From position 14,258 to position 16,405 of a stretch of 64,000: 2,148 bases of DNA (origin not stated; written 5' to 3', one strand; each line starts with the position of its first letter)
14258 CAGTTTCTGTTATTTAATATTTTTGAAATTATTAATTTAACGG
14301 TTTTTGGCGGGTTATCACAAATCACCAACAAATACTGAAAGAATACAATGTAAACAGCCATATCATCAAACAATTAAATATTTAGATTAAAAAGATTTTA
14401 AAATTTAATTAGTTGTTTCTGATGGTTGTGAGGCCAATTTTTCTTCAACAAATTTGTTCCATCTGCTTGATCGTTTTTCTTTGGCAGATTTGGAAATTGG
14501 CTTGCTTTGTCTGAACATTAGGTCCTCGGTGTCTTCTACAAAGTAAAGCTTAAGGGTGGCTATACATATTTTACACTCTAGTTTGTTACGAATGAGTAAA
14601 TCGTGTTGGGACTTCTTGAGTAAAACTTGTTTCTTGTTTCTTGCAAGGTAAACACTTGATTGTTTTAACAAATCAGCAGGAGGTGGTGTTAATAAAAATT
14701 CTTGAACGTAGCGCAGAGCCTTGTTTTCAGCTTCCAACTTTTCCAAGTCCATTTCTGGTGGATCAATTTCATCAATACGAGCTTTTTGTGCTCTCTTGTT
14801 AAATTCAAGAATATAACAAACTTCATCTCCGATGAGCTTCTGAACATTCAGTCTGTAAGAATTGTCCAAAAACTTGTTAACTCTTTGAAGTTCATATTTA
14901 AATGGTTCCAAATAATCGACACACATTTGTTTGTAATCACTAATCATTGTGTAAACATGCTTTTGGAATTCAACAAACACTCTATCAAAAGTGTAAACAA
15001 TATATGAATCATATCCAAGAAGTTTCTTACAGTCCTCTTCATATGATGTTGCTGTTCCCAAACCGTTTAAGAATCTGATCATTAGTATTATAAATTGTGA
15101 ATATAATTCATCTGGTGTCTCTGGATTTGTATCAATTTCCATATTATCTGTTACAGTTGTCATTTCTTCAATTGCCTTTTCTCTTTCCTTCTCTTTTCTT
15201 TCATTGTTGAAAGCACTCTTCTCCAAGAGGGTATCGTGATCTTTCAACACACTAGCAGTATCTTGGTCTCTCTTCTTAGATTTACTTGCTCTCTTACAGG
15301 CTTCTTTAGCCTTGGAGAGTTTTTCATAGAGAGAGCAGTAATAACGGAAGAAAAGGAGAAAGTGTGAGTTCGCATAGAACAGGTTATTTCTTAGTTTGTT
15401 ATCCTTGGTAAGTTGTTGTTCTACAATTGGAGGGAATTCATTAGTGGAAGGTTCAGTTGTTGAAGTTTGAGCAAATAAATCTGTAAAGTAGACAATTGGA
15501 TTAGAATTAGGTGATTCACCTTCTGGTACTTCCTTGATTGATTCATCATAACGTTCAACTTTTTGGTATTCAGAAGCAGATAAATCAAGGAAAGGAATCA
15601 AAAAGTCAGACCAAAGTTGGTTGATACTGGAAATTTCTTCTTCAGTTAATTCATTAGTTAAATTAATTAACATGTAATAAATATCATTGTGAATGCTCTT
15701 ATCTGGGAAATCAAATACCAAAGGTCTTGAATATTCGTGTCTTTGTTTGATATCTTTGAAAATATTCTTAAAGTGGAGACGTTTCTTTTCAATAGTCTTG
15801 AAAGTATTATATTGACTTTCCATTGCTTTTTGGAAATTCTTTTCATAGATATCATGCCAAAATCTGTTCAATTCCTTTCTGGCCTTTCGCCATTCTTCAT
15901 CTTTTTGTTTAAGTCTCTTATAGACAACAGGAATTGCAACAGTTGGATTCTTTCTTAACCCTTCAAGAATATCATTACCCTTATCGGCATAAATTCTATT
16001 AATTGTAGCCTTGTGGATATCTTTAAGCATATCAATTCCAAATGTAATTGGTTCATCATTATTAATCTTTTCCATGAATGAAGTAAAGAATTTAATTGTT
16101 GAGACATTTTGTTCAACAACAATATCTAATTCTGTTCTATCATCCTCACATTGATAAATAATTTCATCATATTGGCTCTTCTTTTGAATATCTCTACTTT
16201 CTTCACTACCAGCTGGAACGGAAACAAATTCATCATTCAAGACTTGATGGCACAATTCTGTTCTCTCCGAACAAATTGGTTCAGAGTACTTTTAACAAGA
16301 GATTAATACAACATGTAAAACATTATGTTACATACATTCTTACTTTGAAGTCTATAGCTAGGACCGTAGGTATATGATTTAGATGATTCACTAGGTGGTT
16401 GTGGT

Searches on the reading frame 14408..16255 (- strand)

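Call 60: search_protein_families(library=pfam, proteins=[window:14408-16255:-], max_evalue=0.00001)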
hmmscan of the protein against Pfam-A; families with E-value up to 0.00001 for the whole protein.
window:14408-16255:- (616 aa): 2 families
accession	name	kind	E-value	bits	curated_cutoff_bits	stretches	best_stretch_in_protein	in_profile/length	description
PF16879.10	Sin3a_C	-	2.3e-45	155.7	26.8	1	293-580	1-281/281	C-terminal domain of Sin3a protein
PF08295.17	Sin3_corepress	-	2.9e-18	66.2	25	1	1-67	25-94/98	Sin3 family co-repressor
